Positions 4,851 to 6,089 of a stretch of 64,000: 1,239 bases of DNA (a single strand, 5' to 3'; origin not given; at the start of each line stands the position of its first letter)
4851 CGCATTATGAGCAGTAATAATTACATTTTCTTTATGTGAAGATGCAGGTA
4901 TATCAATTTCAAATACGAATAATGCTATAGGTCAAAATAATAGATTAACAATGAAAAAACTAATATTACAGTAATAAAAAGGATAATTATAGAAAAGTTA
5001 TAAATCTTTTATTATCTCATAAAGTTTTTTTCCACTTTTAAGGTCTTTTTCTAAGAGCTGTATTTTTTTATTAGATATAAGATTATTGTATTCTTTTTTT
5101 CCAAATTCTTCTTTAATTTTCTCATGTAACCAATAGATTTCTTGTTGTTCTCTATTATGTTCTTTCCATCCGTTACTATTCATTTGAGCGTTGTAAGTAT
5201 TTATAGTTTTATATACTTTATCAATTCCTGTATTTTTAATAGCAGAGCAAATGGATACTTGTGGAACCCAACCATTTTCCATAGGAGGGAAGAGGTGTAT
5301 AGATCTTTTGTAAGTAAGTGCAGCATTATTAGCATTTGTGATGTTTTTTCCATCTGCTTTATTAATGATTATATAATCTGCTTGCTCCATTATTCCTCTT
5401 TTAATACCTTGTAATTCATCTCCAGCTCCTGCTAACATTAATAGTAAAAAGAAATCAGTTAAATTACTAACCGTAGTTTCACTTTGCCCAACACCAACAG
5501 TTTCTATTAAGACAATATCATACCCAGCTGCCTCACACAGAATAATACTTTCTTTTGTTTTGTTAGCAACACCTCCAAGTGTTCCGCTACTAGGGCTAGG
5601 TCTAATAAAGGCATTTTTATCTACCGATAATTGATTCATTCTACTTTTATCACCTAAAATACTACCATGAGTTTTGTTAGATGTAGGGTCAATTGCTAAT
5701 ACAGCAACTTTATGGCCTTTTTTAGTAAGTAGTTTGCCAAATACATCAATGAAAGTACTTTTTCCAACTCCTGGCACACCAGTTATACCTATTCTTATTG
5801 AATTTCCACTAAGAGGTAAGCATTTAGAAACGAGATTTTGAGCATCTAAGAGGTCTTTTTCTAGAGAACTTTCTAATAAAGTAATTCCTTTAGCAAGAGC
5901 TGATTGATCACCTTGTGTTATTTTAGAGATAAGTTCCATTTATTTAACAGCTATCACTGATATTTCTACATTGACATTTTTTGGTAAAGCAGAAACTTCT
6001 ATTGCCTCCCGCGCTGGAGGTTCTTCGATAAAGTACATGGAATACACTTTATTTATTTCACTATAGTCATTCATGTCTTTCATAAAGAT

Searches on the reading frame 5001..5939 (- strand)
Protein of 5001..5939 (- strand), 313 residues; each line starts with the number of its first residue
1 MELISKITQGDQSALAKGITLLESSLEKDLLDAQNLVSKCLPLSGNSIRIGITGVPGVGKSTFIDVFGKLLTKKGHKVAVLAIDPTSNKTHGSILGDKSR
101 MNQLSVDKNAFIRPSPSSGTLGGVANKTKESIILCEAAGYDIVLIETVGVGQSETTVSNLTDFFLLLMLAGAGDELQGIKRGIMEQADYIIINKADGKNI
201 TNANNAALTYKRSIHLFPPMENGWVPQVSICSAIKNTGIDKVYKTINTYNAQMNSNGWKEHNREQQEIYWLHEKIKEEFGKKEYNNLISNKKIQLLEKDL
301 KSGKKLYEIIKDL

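Call 59: search_protein_families(library=pfam, proteins=[window:5001-5939:-], max_evalue=0.001)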
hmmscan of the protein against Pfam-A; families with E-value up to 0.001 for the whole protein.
window:5001-5939:- (313 aa): 4 families
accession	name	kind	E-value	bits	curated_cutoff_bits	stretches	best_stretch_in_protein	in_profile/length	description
PF03308.22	MeaB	-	2.5e-98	328.9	23.1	1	15-282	1-267/273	Methylmalonyl Co-A mutase-associated GTPase MeaB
PF01656.29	CbiA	-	3.1e-06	27.6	25.4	1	57-207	9-95/125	CobQ/CobB/MinD/ParA nucleotide binding domain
PF02492.25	cobW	-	6.3e-05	23.1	20.7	1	50-199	3-157/180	CobW/HypB/UreG, nucleotide-binding domain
PF03029.23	ATP_bind_1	-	0.00013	22.3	27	1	52-89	1-38/240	Conserved hypothetical ATP binding protein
